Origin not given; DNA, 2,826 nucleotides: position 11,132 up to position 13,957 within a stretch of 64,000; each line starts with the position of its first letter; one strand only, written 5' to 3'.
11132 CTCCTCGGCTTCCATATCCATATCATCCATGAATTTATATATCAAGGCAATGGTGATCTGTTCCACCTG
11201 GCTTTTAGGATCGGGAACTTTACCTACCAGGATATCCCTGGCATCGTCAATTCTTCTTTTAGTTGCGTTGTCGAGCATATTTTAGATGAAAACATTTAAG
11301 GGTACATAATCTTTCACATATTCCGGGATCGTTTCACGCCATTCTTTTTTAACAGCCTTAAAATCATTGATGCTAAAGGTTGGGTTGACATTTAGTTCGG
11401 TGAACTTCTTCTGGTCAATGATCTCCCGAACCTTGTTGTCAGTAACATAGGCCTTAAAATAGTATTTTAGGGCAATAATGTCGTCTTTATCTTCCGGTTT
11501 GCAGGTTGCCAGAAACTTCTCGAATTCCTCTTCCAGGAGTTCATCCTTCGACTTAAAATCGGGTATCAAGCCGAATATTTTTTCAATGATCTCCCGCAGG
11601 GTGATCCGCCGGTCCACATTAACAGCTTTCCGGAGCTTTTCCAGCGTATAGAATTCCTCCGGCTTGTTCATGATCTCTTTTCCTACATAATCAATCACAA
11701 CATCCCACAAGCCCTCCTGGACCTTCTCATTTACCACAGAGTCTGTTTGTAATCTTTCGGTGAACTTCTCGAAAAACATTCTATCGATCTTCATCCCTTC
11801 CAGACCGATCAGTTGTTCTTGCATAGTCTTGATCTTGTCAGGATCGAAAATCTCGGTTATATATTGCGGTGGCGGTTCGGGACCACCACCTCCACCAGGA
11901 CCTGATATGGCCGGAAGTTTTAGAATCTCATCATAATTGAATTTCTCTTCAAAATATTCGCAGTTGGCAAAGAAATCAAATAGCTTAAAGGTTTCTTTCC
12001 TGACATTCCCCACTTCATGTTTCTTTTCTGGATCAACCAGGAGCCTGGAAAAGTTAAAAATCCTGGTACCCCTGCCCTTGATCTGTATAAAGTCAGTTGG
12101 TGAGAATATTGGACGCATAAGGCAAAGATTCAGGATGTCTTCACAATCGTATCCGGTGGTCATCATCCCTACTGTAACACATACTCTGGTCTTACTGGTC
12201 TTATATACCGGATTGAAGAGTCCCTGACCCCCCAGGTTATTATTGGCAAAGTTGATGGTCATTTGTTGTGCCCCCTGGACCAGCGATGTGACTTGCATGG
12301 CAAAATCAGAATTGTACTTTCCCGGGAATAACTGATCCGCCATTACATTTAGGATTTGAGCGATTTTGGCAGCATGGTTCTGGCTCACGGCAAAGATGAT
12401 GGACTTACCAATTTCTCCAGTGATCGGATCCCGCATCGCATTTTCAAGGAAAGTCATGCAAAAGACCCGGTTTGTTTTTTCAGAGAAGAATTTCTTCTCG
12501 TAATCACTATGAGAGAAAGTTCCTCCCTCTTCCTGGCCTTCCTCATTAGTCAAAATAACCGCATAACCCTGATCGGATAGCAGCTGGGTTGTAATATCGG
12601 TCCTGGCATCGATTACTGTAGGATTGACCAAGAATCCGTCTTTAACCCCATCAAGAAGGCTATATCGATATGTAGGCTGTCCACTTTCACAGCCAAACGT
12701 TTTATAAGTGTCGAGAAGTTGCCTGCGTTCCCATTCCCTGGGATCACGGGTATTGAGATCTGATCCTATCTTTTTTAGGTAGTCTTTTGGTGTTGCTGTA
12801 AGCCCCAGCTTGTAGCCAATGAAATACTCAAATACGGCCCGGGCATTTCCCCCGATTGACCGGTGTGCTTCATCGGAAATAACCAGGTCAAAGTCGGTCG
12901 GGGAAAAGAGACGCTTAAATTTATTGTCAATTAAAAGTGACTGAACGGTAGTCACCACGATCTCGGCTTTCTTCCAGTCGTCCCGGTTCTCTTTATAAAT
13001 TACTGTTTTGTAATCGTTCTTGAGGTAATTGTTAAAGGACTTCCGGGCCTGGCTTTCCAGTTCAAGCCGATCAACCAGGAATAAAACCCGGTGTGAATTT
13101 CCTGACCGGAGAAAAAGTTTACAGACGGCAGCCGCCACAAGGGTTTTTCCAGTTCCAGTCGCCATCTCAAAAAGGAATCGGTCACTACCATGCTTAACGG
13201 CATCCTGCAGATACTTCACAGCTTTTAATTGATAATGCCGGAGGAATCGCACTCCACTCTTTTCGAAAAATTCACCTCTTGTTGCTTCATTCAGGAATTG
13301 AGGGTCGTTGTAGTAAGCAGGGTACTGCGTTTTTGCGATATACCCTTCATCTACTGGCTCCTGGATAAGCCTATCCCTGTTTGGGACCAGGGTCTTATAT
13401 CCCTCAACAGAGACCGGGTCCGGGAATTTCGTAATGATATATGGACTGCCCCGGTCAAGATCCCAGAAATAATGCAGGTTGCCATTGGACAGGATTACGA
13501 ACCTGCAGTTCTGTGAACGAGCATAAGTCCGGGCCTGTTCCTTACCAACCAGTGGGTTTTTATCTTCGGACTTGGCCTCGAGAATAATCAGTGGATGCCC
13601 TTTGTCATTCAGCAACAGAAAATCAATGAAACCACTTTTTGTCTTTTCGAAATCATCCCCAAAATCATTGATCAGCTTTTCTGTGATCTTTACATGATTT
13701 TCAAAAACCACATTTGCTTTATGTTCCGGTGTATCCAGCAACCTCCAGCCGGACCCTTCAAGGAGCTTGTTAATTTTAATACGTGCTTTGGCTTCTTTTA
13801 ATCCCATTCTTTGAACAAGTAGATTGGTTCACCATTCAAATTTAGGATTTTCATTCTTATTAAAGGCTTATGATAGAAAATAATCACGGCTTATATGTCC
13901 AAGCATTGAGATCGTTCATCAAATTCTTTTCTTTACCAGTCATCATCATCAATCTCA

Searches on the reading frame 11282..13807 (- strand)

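Call 4: search_protein_families(library=padloc, proteins=[window:11282-13807:-], max_evalue=1)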
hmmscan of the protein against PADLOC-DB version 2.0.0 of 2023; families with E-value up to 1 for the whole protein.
window:11282-13807:- (841 aa): 24 families
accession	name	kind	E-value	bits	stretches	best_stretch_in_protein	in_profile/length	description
PDLC03047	REase_I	-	2.4e-58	195.7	2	190-626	345-736/1107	Type I restriction enzyme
PDLC03049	REase_I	-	2e-35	120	1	38-584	37-525/807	Type I restriction enzyme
PDLC03042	REase_I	-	4.8e-22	75.2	1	189-583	445-830/1170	Type I restriction enzyme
PDLC03658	mREase_IV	-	2.6e-17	59.8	2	193-341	227-372/953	Type IV methyl-directed restriction enzyme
PDLC02707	PbeA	-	1.4e-16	58.2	1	187-349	252-422/672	PbeA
PDLC03659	mREase_IV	-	4.4e-15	52.6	2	206-341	237-372/945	Type IV methyl-directed restriction enzyme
PDLC03048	REase_I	-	4.4e-13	46.2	1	189-341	241-409/976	Type I restriction enzyme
PDLC02704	PbeA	-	1.1e-11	42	1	189-393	255-452/682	PbeA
PDLC03045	REase_I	-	7.5e-11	38.7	1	215-355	291-438/995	Type I restriction enzyme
PDLC03597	REase_MTase_IIG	-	1.3e-10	37.5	2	187-259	166-238/1646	Type IIG restriction enzyme-methyltransferase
PDLC02706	PbeA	-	3.3e-09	33.9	1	190-348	271-439/722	PbeA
PDLC01439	typeIV_DinG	-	2.9e-08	30.8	2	190-246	17-67/575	CAS-IV-A; associated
PDLC04986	PDC-S28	-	4.6e-06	23.2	1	182-318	28-163/831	-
PDLC02703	PbeA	-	9.3e-06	22.5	1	211-348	264-412/626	PbeA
PDLC03046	REase_I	-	6e-05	19.1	1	188-268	263-342/1025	Type I restriction enzyme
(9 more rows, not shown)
